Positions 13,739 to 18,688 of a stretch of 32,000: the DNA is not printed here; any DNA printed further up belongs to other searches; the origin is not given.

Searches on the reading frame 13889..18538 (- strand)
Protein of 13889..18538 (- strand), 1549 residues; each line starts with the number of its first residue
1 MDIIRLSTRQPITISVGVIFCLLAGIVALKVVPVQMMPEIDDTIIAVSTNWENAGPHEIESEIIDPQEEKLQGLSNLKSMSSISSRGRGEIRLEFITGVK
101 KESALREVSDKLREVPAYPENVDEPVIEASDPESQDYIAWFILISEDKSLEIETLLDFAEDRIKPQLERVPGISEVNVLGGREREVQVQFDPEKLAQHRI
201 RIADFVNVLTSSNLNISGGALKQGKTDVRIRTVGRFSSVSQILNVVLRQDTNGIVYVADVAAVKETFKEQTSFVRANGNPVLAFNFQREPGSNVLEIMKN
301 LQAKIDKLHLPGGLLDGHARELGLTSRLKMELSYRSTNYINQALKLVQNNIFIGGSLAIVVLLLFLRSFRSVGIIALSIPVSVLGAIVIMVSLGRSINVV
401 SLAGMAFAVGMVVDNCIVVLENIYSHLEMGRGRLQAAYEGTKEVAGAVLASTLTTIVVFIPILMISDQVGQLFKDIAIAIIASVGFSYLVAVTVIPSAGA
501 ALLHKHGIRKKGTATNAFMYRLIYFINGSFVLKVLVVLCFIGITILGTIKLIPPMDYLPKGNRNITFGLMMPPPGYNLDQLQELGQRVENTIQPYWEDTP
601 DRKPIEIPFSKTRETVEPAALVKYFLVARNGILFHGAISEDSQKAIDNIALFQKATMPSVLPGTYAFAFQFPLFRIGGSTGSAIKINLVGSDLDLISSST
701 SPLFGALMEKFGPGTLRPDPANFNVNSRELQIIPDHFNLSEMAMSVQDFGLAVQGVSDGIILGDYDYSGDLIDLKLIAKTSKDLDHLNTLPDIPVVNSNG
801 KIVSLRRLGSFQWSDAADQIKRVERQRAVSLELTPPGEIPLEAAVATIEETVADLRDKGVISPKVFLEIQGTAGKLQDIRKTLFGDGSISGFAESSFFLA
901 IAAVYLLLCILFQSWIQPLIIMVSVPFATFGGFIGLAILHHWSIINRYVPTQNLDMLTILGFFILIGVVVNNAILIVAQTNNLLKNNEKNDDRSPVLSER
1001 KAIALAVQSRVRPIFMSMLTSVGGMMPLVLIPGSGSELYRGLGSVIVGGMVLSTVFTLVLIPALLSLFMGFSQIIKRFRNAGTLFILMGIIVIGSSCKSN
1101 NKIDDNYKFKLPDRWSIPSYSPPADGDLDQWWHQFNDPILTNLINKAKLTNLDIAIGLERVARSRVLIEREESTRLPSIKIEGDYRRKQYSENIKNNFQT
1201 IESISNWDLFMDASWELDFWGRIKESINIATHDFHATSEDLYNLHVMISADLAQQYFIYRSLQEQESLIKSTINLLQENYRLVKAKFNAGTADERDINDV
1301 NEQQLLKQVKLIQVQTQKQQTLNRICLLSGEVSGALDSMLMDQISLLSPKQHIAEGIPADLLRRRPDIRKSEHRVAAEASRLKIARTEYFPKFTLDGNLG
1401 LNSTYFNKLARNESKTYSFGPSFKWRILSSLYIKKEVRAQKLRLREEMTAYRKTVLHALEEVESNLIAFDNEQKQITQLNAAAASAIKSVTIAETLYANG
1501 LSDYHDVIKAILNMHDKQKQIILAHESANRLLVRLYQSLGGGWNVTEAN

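Call 20: find_related_loci(query=window:13889-18538:-, collection=genome_contigs, flank=10000)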
Query window:13889-18538:- (1549 aa) in genome_contigs; peptide patterns used: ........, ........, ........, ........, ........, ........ (x = any residue, [..] = any of these).
50 stretches matched a pattern; 2 encode a relative of the query (tblastn E <= 1e-3); 2 distinct loci.
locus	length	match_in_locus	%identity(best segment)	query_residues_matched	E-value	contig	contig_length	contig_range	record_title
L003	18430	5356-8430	22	9-1079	7e-61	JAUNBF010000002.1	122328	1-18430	MAG: Planctomycetia bacterium isolate S1R_St_26 NODE_22_length_122328_cov_22.576489, whole genome shotgun sequence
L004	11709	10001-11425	27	25-511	2e-37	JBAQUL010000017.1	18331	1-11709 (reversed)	MAG: Candidatus Moraniibacteriota bacterium isolate MFD12006_ilm_asm_bin13 k127_53383, whole genome shotgun sequence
